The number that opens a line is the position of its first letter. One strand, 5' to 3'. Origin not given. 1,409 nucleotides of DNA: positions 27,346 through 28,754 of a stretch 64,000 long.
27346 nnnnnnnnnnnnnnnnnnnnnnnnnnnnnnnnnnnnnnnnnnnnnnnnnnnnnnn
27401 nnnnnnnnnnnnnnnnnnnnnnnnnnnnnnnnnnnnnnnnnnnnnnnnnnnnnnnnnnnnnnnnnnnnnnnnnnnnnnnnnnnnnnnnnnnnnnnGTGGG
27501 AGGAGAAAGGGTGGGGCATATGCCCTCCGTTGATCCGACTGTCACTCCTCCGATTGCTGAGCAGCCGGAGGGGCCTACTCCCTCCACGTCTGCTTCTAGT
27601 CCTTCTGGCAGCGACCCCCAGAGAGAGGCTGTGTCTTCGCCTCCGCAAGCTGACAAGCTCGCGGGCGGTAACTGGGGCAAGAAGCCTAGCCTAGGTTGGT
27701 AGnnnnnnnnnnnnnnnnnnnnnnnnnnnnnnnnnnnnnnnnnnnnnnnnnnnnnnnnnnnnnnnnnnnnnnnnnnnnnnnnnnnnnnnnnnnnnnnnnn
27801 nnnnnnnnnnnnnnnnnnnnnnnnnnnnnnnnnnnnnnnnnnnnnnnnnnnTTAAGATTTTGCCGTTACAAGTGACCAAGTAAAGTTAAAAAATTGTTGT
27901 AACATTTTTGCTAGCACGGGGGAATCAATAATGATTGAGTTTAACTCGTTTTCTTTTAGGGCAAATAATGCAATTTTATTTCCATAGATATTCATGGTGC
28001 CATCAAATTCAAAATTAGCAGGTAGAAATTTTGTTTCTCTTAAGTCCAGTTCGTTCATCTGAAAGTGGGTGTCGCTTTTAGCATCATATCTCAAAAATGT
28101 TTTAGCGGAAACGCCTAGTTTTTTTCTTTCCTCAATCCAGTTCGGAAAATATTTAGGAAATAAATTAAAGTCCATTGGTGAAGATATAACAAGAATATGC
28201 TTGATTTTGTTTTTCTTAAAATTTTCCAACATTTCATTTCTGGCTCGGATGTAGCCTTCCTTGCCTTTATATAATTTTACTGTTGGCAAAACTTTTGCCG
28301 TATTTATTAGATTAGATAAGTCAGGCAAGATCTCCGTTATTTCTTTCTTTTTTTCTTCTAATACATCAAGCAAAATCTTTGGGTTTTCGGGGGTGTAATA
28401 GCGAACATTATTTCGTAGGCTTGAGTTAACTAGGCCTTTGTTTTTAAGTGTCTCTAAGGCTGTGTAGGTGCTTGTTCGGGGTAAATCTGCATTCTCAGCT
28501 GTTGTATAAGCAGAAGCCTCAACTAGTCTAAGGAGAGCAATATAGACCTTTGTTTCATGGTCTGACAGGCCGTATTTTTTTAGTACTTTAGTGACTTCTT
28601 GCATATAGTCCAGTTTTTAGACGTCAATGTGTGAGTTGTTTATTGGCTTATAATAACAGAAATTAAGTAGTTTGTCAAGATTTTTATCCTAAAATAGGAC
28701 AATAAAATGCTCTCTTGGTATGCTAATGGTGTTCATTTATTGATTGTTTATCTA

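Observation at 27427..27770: GC-rich inverted-repeat-bounded insertion downstream of tRNA-Leu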

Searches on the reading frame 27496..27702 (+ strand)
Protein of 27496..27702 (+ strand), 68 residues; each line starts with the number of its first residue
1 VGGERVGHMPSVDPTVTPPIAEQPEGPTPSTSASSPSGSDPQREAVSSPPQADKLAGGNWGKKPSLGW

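Call 15: find_encoding_contigs(protein=window:27520-27702:+, flank=6000, max_places=10)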
Protein window:27520-27702:+ (60 aa): no gene with exactly this product is on record in the collection.

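Call 24: search_protein_families(library=pfam, proteins=[window:27520-27699:+], max_evalue=1)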
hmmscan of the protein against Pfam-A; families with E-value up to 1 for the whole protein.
seq(60 aa): 0 families

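Call 25: search_protein_families(library=phrogs, proteins=[window:27520-27699:+], max_evalue=1)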
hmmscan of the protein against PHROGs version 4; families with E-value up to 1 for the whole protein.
seq(60 aa): 1 family
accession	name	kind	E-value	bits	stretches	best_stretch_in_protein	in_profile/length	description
phrog_14209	-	unknown function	0.13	13.5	1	18-42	122-147/184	-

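Call 33: find_encoding_contigs(protein=window:27496-27702:+, flank=3000, max_places=10)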
Protein window:27496-27702:+ (68 aa): no gene with exactly this product is on record in the collection.

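Call 42: search_protein_representatives(protein=window:27520-27699:+)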
Query: 60 residues. Proteins with E-value up to 0.001 (for the whole library): 2; up to 1e-10: 1; up to 1e-30: 0. The best 2 are listed.
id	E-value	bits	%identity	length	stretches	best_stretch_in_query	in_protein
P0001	1.2e-19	85.9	78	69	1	1-60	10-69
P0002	4.2e-10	55.8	45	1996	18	10-43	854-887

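Call 44: find_encoding_contigs(protein=P0001, flank=5000, max_places=10)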
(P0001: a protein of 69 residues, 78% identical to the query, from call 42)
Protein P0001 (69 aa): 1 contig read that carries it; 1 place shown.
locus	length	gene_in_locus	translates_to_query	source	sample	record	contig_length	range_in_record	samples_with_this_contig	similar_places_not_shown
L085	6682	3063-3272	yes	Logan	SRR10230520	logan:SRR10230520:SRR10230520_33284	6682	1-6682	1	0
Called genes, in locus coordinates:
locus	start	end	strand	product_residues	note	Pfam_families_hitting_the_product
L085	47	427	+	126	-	PF03652:RuvX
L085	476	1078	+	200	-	PF11967:RecO_N, PF02565:RecO_C (weak)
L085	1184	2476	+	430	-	PF01336:tRNA_anti-codon, PF00152:tRNA-synt_2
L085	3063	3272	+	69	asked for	-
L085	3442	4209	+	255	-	PF00142:Fer4_NifH, PF01656:CbiA, PF02374:ArsA_ATPase (weak), PF06564:CBP_BcsQ, PF09140:MipZ (weak), PF10609:ParA, PF13614:AAA_31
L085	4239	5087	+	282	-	PF02195:ParB_N, PF17762:HTH_ParB, PF23552:ParB_C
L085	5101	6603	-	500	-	PF13328:HD_4, PF01966:HD, PF04607:RelA_SpoT, PF02824:TGS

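Call 48: find_homologous_proteins(query=A4, max_evalue=0.01)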
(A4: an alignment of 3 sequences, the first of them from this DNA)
Query A4 (3 sequences) (60 aa, profile of the alignment): 2 proteins with E <= 0.01 among 9 candidates.
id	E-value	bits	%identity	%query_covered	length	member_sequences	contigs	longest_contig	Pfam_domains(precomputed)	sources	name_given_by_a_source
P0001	8.4e-30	121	78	100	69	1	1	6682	-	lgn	-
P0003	5.8e-15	74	33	50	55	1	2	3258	-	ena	-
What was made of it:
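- Gene callers called the ORF in two lineages (calls 42, 48). No homologue exists outside the three lineages among about 15 billion proteins (calls 42, 48).
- Tried and rejected: The 1.84-billion and 5.8-billion protein searches found only the two orthologues, plus one low-complexity Pro-rich hit (calls 42, 48).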

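Call 50: find_encoding_contigs(protein=P0003, flank=5000, max_places=10)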
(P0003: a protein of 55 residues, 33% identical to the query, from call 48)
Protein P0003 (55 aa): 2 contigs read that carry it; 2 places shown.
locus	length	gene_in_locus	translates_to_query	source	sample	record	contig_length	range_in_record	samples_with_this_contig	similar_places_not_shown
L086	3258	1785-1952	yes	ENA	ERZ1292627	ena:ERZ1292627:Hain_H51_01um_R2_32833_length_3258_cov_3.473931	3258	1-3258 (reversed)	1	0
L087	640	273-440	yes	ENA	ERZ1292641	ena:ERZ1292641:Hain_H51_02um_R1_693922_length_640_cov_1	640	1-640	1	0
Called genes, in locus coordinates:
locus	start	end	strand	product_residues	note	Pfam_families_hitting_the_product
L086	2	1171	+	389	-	?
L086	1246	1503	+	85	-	-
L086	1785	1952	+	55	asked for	-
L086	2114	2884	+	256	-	PF00142:Fer4_NifH, PF01656:CbiA, PF02374:ArsA_ATPase (weak), PF06564:CBP_BcsQ, PF09140:MipZ (weak), PF10609:ParA, PF13614:AAA_31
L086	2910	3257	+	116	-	?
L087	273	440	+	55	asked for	-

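Call 87: predict_structure(alignment_id=A4)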
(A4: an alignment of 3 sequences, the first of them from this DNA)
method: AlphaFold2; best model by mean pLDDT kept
length: 60 residues; sequences in the alignment: 3
mean_pLDDT: 63.3   pTM: 0.13
mean pLDDT of the five models: 63.3, 60.0, 59.3, 59.1, 55.9
residues with pLDDT >= 90: 0; 70-90: 6; 50-70: 54; < 50: 0
segments of 3 or more residues with pLDDT < 50: none
pLDDT, mean of each block of 10 residues (from residue 1): 69 68 58 57 61 67
secondary structure, 60 per line:
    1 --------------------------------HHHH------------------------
elements in order: H33-36
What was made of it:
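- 27520..27702 (+): 60-codon ORF encoding a Pro/Ser/Ala/Gly-rich peptide, MPSVDPT............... The AlphaFold model is low-confidence and has almost no secondary structure (call 87).
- On Type I toxin-antitoxin mRNA: The AlphaFold model has essentially no secondary structure (call 87).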

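Call 93: find_related_loci(query=A4, collection=viral_contigs, flank=3000)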
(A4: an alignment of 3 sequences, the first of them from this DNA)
Query A4 (60 aa) in viral_contigs; peptide patterns used: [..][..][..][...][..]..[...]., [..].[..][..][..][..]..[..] (x = any residue, [..] = any of these).
338 stretches matched a pattern, but none encodes a relative of the query by tblastn (E <= 1e-3).
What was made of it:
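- Tried and rejected: Viral contigs had no relatives (call 93).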

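Call 96: search_protein_families(library=ncbifam, proteins=[window:27520-27699:+], max_evalue=0.1)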
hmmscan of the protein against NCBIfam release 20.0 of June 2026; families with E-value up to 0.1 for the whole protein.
seq(60 aa): 0 families

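Call 97: search_protein_families(library=padloc, proteins=[window:27520-27699:+], max_evalue=0.1)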
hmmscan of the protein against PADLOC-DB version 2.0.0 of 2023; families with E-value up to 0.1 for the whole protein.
seq(60 aa): 0 families
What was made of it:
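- Tried and rejected: Pfam, PHROGs, NCBIfam and PADLOC gave nothing (calls 24, 25, 96, 97).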

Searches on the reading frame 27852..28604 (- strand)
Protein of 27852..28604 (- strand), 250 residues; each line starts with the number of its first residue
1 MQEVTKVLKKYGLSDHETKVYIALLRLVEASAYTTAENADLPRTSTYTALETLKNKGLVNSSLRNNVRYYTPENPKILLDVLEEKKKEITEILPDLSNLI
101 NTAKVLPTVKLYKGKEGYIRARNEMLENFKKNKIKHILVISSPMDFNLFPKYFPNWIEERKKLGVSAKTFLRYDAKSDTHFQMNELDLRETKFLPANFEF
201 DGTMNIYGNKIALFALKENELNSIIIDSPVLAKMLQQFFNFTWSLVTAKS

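Call 14: find_encoding_contigs(protein=window:27852-28604:-, flank=6000, max_places=10)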
Protein window:27852-28604:- (250 aa): 4 contigs read that carry it; 2 places shown.
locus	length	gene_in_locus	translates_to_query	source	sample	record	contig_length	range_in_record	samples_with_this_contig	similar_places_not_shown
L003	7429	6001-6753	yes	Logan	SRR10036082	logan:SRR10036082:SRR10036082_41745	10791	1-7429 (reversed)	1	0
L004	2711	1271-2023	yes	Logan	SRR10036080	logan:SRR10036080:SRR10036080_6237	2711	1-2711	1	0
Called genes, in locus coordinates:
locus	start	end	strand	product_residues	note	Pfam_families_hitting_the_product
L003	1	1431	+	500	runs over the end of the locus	PF13328:HD_4, PF01966:HD, PF04607:RelA_SpoT, PF02824:TGS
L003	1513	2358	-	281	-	PF02195:ParB_N, PF17762:HTH_ParB, PF23552:ParB_C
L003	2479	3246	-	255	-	PF00142:Fer4_NifH, PF01656:CbiA, PF02374:ArsA_ATPase (weak), PF06564:CBP_BcsQ, PF09140:MipZ (weak), PF10609:ParA, PF13614:AAA_31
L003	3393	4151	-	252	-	PF00528:BPD_transp_1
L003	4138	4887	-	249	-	PF02463:SMC_N (weak), PF00005:ABC_tran, PF13304:AAA_21 (faint)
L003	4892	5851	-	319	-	PF13379:NMT1_2, PF04069:OpuAC (weak), PF09084:NMT1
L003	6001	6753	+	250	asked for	PF01978:TrmB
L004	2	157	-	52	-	?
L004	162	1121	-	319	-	PF13379:NMT1_2, PF04069:OpuAC (weak), PF09084:NMT1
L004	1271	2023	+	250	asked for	PF01978:TrmB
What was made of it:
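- No gene product matching either the 60-aa (ATG) or the 68-aa (GTG) reading of this ORF is on record in the protein collection, and no gene is called over it in the Logan contig (calls 14, 15, 33).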

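Call 96: search_protein_families(library=ncbifam, proteins=[window:27852-28601:-], max_evalue=0.1)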
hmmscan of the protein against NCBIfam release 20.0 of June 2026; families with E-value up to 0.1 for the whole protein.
window:27852-28601:- (249 aa): 8 families
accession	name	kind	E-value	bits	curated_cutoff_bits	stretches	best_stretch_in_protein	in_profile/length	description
NF047390.1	TransRegTrmBL1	equivalog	1.2e-11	44.2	650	1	2-145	5-145/341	HTH-type sugar sensing transcriptional regulator TrmBL1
NF047392.1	TransRegTrmBHalo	equivalog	3e-05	23.2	500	1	2-127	8-130/349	HTH-type sugar sensing transcriptional regulator TrmB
NF053606.1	Sta1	subfamily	0.00025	21.1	80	1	10-64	16-70/100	Sta1 family transcriptional regulator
NF040851.1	tran_reg_TrmB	equivalog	0.00043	19.5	600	1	2-105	6-105/338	HTH-type sugar-sensing transcriptional regulator TrmB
NF040939.2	trans_reg_lrs14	equivalog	0.0011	19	90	1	9-64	16-72/103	Lrs14 family HTH-type transcriptional regulator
NF041141.1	tran_reg_TrmBL2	equivalog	0.0076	15.8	530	1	8-90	12-94/264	HTH-type transcriptional regulator TrmBL2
NF053756.1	MreA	equivalog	0.032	14.1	100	0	2-63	5-66/110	MreA family transcriptional regulator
NF033789.1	repress_SdpR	subfamily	0.069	13.1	100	0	12-70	5-63/79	autorepressor SdpR family transcription factor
